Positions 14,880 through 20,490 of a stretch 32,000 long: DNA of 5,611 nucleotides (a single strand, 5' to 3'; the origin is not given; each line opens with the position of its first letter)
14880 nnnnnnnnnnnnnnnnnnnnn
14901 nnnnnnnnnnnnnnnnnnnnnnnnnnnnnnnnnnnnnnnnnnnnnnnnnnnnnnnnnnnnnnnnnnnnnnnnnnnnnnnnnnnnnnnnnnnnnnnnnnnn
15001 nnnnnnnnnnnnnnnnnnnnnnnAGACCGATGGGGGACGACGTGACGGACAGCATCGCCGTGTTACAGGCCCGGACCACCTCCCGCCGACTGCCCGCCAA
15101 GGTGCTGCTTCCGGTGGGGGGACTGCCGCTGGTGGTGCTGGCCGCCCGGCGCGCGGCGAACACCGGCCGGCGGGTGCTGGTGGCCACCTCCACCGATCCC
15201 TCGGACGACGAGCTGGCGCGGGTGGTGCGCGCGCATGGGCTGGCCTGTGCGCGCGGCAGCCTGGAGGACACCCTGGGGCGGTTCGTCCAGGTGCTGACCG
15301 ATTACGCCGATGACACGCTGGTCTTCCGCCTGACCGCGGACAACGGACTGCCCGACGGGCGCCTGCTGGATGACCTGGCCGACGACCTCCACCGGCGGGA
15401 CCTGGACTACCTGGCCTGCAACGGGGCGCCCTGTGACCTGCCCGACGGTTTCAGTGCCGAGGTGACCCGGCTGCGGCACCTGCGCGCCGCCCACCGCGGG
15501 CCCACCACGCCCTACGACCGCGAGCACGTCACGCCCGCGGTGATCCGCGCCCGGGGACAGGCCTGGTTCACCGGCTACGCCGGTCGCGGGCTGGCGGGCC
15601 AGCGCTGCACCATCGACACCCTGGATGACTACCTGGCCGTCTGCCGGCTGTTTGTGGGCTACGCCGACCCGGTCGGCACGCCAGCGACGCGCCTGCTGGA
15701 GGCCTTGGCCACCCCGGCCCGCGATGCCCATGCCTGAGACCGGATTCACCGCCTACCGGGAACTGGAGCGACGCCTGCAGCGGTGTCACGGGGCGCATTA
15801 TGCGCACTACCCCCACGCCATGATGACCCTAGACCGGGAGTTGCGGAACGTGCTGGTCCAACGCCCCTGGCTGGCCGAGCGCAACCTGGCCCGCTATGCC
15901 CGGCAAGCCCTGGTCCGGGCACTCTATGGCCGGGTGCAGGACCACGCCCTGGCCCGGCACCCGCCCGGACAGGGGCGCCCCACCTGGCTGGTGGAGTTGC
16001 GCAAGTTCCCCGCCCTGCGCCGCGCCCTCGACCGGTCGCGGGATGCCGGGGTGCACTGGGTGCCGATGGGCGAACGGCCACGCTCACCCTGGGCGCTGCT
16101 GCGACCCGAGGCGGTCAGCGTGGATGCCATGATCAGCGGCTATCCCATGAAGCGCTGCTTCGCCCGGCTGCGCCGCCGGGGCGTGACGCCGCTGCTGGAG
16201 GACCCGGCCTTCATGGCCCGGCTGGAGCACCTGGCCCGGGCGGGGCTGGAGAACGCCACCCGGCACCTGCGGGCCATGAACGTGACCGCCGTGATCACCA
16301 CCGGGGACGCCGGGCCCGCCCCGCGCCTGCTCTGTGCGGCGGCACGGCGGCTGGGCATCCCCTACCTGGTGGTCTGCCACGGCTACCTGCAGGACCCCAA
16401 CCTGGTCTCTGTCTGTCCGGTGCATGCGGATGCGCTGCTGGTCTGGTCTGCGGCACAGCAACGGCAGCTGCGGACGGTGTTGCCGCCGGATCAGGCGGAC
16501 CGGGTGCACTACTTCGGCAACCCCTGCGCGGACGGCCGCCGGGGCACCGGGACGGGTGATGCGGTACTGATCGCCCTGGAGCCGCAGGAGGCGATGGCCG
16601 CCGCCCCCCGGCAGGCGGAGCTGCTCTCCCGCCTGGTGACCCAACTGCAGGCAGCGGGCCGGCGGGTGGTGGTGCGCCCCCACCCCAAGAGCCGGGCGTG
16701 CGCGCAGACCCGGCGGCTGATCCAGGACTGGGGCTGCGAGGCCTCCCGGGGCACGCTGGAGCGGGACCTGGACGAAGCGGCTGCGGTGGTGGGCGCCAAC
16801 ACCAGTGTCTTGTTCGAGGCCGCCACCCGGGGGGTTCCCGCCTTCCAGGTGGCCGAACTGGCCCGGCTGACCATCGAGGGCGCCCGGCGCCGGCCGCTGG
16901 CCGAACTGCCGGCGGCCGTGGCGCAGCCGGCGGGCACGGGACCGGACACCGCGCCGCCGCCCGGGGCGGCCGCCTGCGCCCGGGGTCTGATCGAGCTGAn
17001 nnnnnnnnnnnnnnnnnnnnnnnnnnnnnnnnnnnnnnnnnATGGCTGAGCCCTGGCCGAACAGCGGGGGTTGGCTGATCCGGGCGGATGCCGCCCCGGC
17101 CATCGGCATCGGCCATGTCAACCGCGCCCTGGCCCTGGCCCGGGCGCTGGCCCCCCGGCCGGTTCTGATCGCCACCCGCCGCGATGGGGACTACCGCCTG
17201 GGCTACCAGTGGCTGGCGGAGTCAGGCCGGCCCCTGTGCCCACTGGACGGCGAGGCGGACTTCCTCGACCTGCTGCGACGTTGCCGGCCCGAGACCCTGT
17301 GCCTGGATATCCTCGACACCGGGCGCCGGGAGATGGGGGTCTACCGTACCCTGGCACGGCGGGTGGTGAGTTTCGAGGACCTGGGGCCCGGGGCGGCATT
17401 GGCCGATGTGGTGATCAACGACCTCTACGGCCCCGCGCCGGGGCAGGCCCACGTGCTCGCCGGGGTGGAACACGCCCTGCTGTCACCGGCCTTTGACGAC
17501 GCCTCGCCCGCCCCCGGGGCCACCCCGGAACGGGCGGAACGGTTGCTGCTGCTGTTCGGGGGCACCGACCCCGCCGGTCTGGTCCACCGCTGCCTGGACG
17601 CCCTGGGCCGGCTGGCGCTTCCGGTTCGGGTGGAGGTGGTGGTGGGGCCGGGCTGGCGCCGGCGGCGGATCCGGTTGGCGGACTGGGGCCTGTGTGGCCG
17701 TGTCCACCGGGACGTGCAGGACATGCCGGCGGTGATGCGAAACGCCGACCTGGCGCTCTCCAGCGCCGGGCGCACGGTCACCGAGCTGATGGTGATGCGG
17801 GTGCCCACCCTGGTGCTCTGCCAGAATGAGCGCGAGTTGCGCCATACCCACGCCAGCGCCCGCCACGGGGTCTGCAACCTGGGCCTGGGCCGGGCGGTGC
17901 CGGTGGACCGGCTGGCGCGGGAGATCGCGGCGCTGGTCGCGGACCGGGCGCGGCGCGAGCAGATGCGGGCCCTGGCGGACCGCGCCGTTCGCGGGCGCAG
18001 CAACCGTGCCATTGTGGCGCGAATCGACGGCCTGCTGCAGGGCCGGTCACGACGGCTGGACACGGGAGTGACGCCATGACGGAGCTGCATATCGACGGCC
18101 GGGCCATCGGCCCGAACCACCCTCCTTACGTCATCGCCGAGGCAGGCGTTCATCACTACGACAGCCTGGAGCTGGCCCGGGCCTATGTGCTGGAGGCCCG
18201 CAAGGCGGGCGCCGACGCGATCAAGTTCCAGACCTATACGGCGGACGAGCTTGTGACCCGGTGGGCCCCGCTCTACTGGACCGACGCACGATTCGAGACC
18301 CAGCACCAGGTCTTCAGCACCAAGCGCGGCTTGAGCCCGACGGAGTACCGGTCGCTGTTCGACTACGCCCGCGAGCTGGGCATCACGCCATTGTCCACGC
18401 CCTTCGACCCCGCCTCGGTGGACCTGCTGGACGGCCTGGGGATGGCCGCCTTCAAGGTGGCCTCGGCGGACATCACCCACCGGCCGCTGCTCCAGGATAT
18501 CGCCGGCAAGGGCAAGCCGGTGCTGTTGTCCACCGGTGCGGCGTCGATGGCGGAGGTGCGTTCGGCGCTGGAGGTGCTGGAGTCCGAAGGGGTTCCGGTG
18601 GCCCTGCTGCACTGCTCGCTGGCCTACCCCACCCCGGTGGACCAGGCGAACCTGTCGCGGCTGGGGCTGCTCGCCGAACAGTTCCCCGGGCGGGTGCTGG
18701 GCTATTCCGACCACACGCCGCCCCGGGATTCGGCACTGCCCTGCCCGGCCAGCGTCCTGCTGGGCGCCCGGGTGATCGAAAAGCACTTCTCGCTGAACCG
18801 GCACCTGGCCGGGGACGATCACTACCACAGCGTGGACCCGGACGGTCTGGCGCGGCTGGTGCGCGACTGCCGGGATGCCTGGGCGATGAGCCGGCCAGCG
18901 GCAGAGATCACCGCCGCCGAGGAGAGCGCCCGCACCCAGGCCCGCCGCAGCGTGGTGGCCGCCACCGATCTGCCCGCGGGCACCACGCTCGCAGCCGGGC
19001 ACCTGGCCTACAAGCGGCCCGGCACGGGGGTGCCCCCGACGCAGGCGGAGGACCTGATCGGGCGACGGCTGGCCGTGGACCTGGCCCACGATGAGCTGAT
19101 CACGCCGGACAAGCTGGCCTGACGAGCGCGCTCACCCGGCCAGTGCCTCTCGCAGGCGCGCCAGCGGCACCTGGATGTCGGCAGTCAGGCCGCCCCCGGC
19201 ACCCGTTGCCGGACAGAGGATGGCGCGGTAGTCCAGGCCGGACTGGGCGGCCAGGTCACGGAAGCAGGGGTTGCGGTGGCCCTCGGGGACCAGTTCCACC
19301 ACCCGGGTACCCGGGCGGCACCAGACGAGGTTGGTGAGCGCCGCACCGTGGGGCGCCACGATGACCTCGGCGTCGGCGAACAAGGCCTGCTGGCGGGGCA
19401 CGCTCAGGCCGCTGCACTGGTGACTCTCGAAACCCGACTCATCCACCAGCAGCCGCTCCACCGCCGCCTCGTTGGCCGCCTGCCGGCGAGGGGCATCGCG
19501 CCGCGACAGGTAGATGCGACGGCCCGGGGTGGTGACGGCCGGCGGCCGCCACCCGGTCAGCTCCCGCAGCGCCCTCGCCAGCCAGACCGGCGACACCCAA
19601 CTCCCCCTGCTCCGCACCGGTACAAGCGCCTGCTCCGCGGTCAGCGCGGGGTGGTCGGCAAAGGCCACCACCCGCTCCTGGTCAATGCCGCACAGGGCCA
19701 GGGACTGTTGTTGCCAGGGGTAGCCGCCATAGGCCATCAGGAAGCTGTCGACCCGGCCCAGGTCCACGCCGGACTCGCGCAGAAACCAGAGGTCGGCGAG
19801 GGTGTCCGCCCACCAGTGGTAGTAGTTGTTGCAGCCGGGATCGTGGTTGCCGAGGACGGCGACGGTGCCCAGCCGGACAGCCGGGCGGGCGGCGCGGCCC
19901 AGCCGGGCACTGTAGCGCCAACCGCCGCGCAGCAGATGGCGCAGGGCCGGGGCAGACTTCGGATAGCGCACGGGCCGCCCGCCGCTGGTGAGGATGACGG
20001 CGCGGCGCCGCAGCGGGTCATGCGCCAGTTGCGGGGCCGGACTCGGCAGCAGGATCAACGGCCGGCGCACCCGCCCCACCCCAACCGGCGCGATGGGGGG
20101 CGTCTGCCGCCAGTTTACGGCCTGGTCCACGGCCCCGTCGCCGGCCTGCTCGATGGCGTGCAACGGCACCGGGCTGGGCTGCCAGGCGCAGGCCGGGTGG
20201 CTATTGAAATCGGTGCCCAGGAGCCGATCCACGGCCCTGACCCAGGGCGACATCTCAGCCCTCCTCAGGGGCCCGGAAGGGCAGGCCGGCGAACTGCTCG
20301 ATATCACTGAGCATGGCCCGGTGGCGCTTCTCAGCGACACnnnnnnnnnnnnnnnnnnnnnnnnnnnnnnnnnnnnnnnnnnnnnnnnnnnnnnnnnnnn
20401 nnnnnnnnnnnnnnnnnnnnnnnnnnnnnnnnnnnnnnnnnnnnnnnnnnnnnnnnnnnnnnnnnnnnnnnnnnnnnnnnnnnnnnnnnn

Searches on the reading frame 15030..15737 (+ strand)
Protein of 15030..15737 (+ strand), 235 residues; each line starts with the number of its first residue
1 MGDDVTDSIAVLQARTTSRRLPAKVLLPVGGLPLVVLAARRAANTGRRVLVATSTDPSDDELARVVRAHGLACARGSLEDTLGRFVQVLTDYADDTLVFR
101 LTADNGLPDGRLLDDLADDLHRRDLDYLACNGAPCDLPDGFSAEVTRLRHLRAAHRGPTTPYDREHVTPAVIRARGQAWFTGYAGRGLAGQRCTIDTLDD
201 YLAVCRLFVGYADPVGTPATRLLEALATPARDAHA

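Call 7: search_protein_families(library=pfam, proteins=[window:15030-15737:+], max_evalue=0.001)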
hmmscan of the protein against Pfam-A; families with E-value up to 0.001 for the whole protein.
window:15030-15737:+ (235 aa): 1 family
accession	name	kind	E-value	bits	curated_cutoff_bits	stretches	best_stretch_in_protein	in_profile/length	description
PF02348.25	CTP_transf_3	-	1.5e-16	61.3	22.6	1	9-170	1-161/217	Cytidylyltransferase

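Call 26: search_protein_families(library=ncbifam, proteins=[window:15030-15737:+], max_evalue=0.001)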
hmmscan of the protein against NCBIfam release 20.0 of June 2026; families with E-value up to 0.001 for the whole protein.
window:15030-15737:+ (235 aa): 6 families
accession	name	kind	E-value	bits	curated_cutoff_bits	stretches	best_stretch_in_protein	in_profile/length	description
NF003952.0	PRK05450.1-5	subfamily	7.7e-08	31.8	193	1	9-122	4-118/250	3-deoxy-manno-octulosonate cytidylyltransferase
TIGR00466.1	kdsB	equivalog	3.7e-07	29.8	155.2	1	11-129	6-125/241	3-deoxy-manno-octulosonate cytidylyltransferase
NF009905.0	PRK13368.1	subfamily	6.9e-07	28.9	255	1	8-92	3-87/243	3-deoxy-manno-octulosonate cytidylyltransferase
NF003948.0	PRK05450.1-1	equivalog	6.9e-07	28.7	281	1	7-72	5-67/248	3-deoxy-manno-octulosonate cytidylyltransferase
TIGR03584.1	PseF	equivalog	0.00035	20.3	205.7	1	9-70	1-60/222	pseudaminic acid cytidylyltransferase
NF003950.0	PRK05450.1-3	subfamily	0.00044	19.6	234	1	8-124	3-121/248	3-deoxy-manno-octulosonate cytidylyltransferase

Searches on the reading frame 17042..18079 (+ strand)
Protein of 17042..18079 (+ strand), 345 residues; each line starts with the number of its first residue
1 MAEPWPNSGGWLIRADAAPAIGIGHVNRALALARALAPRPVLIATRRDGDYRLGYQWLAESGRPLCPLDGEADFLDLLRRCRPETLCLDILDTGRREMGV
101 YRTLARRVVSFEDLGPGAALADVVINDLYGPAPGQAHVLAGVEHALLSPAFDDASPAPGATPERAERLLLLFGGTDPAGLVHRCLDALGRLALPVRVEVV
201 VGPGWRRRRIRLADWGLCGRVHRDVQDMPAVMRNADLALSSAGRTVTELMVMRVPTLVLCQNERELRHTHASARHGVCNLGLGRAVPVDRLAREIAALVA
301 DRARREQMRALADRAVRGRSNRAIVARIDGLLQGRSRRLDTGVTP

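Call 7: search_protein_families(library=pfam, proteins=[window:17042-18079:+], max_evalue=0.001)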
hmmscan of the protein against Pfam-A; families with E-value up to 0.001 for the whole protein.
window:17042-18079:+ (345 aa): 1 family
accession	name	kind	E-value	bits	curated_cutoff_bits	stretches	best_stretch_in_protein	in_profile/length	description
PF04101.22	Glyco_tran_28_C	-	0.00048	20.6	22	1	169-309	2-151/166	Glycosyltransferase family 28 C-terminal domain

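Call 26: search_protein_families(library=ncbifam, proteins=[window:17042-18079:+], max_evalue=0.001)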
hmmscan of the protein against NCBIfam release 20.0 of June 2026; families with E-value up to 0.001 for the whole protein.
window:17042-18079:+ (345 aa): 2 families
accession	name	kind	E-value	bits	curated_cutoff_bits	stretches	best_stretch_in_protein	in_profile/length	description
TIGR03590.1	PseG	equivalog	1.3e-30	107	153.55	1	12-261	4-269/280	UDP-2,4-diacetamido-2,4,6-trideoxy-beta-L-altropyranose hydrolase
TIGR01133.1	murG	equivalog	1e-05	24.7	250.25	1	206-325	226-350/353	undecaprenyldiphospho-muramoylpentapeptide beta-N-acetylglucosaminyltransferase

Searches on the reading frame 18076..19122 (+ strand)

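Call 7: search_protein_families(library=pfam, proteins=[window:18076-19122:+], max_evalue=0.001)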
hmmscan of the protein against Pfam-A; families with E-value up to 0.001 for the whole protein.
window:18076-19122:+ (348 aa): 2 families
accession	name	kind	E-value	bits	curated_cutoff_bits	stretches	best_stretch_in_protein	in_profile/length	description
PF03102.20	NeuB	-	1.1e-68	231.7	22.1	1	38-271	2-235/241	NeuB family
PF08666.17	SAF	-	1e-11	45.7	21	1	290-347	1-62/63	SAF domain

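Call 26: search_protein_families(library=ncbifam, proteins=[window:18076-19122:+], max_evalue=0.001)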
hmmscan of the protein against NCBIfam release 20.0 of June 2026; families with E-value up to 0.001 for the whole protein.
window:18076-19122:+ (348 aa): 3 families
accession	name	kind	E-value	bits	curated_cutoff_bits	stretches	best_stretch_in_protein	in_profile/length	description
TIGR03569.1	NeuB_NnaB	equivalog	1.4e-86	290.5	399.65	1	18-342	2-329/329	N-acetylneuraminate synthase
TIGR03586.1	PseI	equivalog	5.1e-72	242.8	340.25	1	17-339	2-324/327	pseudaminic acid synthase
TIGR03177.1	pilus_cpaB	equivalog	6.2e-05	22.4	71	1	270-348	16-99/262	Flp pilus assembly protein CpaB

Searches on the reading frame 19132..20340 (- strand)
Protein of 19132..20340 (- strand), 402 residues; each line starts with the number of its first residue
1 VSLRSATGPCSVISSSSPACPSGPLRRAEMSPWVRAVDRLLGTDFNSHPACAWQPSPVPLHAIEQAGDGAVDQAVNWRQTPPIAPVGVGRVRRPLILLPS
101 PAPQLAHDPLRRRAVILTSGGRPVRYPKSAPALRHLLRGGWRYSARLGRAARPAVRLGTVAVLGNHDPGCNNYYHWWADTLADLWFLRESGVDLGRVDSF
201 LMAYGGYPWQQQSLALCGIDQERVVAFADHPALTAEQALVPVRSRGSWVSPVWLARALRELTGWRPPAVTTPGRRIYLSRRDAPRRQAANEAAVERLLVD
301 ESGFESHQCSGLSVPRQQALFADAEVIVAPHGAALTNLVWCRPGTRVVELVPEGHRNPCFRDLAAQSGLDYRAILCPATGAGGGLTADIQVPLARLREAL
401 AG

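Call 7: search_protein_families(library=pfam, proteins=[window:19132-20340:-], max_evalue=0.001)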
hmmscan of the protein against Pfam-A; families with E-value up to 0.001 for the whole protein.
window:19132-20340:- (402 aa): 1 family
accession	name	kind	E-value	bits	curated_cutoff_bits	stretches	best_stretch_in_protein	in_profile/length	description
PF04577.19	Glyco_transf_61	-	6.4e-27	94.9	27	1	173-348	1-137/137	Glycosyltransferase 61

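Call 26: search_protein_families(library=ncbifam, proteins=[window:19132-20340:-], max_evalue=0.001)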
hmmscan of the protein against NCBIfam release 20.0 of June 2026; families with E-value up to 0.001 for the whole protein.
window:19132-20340:- (402 aa): 0 families
